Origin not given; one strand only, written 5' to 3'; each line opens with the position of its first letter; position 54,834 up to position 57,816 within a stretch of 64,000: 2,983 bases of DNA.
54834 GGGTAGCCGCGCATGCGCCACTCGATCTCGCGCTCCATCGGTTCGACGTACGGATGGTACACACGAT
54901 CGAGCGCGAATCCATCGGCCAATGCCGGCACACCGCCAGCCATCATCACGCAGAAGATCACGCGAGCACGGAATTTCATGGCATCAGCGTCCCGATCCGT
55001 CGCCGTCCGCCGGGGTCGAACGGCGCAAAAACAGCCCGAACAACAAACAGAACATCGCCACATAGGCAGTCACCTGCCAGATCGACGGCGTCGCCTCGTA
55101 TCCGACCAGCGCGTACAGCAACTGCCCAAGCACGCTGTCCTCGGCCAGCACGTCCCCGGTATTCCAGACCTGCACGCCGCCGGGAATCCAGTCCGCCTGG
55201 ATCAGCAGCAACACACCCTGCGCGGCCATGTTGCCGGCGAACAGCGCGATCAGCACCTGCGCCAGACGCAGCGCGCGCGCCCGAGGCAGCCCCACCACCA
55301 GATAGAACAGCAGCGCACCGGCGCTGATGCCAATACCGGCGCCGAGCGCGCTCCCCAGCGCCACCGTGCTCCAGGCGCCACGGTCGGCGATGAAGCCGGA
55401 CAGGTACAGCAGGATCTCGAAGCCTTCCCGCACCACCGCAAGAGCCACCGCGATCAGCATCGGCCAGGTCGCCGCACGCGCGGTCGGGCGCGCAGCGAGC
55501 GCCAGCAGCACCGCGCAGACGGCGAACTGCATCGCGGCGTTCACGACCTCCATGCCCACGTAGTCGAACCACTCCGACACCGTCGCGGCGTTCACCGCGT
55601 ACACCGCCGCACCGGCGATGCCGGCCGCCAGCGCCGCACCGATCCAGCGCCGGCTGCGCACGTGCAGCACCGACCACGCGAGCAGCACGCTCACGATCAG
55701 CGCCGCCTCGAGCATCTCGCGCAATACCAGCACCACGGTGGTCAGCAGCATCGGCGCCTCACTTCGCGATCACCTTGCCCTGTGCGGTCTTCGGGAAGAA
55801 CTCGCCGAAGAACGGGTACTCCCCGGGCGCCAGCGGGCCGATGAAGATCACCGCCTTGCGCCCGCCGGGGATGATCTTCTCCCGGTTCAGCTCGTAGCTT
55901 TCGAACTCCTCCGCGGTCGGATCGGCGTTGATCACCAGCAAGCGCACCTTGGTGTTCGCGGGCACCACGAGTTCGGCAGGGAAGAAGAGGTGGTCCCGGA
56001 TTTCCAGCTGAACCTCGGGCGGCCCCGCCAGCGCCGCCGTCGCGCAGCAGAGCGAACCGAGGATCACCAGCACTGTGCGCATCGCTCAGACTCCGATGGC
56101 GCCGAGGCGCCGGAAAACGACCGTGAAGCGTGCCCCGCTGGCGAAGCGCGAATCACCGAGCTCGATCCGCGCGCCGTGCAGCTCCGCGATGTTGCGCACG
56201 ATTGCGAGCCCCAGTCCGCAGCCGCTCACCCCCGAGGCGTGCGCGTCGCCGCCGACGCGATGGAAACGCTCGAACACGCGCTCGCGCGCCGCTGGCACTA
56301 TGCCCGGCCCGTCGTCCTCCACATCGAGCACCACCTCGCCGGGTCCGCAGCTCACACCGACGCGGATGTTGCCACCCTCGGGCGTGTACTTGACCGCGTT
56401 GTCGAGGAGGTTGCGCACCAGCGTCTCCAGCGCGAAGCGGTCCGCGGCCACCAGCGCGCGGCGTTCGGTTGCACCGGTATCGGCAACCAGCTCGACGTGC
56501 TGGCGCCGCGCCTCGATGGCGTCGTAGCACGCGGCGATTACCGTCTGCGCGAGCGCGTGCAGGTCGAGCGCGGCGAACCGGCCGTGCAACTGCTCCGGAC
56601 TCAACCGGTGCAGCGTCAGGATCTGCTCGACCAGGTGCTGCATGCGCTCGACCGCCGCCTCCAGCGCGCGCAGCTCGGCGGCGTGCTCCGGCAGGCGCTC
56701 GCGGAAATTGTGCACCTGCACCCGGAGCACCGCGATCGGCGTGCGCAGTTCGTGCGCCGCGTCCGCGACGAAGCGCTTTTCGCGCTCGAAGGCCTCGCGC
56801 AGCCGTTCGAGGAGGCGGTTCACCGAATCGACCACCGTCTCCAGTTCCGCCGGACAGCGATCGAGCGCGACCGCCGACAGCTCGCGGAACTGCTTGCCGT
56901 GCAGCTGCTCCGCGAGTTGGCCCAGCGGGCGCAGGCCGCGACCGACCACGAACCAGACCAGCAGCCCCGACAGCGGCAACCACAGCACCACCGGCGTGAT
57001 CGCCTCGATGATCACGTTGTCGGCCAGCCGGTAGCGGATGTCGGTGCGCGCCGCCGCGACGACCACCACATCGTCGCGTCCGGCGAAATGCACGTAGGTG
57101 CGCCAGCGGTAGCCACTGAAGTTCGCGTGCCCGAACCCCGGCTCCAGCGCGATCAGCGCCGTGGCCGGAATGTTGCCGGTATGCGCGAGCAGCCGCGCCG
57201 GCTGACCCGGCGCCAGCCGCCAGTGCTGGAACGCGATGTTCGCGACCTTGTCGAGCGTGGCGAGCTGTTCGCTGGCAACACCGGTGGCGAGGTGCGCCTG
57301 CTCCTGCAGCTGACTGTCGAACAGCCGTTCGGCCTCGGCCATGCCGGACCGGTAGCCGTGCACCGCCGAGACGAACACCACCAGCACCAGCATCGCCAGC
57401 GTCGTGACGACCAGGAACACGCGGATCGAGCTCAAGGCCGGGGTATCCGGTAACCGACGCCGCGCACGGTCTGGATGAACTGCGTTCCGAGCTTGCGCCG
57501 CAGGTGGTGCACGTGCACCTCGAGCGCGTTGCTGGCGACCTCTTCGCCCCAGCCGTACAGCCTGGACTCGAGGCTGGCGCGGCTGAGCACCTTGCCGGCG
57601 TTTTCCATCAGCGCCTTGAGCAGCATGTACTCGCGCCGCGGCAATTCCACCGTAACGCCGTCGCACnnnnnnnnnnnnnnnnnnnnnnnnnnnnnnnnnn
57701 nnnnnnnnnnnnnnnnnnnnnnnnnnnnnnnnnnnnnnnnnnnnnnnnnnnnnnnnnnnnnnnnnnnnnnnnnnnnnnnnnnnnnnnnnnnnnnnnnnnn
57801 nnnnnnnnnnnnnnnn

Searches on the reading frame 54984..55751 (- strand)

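Call 90: search_protein_families(library=pfam, proteins=[window:54984-55751:-], max_evalue=1e-8)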
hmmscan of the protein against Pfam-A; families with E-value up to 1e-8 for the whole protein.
window:54984-55751:- (255 aa): 1 family
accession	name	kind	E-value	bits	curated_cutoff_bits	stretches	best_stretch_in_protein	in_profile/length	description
PF03239.20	FTR1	-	2.6e-09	37.2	25.3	0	93-237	118-266/284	Iron permease FTR1 family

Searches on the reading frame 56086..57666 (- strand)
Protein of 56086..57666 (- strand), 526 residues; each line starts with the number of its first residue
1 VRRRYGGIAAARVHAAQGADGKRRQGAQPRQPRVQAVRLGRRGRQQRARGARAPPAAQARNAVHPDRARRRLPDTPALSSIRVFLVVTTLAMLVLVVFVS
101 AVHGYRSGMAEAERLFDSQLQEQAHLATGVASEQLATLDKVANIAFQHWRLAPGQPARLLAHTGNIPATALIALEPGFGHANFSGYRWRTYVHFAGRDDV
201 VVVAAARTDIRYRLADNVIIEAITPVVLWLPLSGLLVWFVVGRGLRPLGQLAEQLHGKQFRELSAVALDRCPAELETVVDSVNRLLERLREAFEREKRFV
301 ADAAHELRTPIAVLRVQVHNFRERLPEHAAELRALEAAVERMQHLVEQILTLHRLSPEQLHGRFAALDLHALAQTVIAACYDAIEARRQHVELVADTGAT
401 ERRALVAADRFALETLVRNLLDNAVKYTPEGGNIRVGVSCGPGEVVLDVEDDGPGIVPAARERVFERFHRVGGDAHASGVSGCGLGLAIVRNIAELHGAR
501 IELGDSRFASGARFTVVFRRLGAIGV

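Call 90: search_protein_families(library=pfam, proteins=[window:56086-57666:-], max_evalue=1e-8)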
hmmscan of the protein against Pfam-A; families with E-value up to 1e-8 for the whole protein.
window:56086-57666:- (526 aa): 2 families
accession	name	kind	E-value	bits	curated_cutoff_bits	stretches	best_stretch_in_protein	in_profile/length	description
PF02518.31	HATPase_c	-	4.6e-26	91.9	26.4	1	409-519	2-108/111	Histidine kinase-, DNA gyrase B-, and HSP90-like ATPase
PF00512.31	HisKA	-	1.9e-12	47.5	26.9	1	297-356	3-64/66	His Kinase A (phospho-acceptor) domain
